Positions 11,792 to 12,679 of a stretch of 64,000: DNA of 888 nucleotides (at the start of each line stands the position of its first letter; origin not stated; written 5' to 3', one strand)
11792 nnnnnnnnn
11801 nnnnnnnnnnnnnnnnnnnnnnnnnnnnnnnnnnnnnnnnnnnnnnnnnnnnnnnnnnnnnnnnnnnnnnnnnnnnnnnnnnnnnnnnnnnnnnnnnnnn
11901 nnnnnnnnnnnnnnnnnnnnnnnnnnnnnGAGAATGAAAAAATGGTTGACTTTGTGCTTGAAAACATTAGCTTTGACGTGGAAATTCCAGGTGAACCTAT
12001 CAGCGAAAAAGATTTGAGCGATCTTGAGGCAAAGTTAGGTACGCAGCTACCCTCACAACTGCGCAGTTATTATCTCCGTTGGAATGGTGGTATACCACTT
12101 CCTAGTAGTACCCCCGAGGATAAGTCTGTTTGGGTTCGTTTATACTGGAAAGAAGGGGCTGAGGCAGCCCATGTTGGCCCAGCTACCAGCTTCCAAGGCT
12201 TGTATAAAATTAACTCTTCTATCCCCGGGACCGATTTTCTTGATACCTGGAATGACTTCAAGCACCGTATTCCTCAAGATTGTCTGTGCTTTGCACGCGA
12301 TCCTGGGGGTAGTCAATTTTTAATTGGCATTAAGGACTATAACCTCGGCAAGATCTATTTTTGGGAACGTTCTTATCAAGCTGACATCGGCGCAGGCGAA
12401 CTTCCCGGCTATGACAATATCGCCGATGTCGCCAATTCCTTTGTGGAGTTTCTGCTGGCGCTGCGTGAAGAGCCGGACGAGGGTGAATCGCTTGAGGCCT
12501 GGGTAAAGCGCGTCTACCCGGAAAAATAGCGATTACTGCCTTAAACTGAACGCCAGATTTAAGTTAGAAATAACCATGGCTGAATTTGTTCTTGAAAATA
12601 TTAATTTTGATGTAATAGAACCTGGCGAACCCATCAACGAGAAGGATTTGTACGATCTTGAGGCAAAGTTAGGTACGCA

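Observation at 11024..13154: WHH-type HNH nuclease effector followed by two tandem, ~75%-identical SUKH/Smi1-like immunity paralogs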

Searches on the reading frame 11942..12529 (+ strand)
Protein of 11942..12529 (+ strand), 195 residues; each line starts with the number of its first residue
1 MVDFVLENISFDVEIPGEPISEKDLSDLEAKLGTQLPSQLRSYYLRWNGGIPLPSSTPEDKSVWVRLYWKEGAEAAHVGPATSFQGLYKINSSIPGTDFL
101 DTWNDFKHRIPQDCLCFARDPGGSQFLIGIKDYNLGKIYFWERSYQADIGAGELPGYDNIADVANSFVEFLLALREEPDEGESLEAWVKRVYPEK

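Call 3: search_protein_families(library=pfam, proteins=[window:11942-12529:+], max_evalue=0.1)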
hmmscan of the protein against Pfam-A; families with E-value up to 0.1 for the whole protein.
window:11942-12529:+ (195 aa): 3 families
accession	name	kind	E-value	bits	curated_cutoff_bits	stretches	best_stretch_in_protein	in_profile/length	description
PF09346.15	SMI1_KNR4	-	6.1e-17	62.8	25.4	1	19-171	1-123/125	SMI1 / KNR4 family (SUKH-1)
PF14568.11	SUKH_6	-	1.5e-10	42.1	27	1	22-171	1-119/119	SMI1-KNR4 cell-wall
PF14567.11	SUKH_5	-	0.00012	22.3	27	0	14-49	16-51/142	SMI1-KNR4 cell-wall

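Call 22: search_protein_families(library=ncbifam, proteins=[window:11942-12529:+], max_evalue=0.1)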
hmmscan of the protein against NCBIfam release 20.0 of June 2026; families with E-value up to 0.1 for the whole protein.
window:11942-12529:+ (195 aa): 0 families

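Call 42: search_solved_structures(query=window:11942-12529:+, max_evalue=1, show_alignments=1)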
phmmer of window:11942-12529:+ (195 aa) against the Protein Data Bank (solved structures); distinct sequences matched with E-value up to 1: 0.
